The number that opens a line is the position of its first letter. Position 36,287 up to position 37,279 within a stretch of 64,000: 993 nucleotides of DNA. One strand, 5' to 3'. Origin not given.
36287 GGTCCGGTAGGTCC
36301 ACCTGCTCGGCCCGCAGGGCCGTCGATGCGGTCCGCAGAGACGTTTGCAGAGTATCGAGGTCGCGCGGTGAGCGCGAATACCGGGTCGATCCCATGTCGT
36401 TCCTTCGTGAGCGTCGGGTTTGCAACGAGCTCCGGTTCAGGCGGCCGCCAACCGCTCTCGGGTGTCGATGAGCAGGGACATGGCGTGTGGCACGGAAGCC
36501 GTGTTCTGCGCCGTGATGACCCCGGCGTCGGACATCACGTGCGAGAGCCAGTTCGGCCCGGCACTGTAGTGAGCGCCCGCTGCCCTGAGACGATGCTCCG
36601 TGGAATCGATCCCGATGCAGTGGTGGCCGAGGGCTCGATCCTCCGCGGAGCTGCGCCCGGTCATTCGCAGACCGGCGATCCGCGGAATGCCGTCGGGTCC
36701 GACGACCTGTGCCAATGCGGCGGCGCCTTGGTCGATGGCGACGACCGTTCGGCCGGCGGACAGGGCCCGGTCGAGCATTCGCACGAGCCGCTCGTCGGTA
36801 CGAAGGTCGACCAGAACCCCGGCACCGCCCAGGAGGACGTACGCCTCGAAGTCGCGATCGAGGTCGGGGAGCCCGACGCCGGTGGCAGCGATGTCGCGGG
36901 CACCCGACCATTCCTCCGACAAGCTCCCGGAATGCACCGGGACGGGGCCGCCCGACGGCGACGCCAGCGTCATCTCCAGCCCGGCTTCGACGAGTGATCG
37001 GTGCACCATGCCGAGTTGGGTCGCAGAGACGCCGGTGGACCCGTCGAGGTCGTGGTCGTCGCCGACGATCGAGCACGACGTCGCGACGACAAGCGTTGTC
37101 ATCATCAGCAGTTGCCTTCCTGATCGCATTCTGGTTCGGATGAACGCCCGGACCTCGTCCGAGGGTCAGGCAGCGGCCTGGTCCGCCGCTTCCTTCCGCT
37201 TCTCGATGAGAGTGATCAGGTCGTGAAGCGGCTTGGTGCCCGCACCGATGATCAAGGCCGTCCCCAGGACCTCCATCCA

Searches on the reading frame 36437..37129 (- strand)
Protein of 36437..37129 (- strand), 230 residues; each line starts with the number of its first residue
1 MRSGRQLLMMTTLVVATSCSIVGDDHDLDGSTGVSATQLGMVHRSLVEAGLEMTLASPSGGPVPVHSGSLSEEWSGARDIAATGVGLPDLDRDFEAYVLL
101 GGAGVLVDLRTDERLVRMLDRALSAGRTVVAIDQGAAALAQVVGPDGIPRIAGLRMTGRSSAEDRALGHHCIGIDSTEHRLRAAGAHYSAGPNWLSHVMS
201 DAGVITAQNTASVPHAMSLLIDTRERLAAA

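Call 69: search_protein_families(library=pfam, proteins=[window:36437-37129:-], max_evalue=0.001)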
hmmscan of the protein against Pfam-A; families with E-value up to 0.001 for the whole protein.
window:36437-37129:- (230 aa): 1 family
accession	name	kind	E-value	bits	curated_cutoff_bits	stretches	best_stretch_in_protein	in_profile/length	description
PF01965.30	DJ-1_PfpI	-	1.1e-07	32.2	26.6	1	40-215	17-157/165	DJ-1/PfpI family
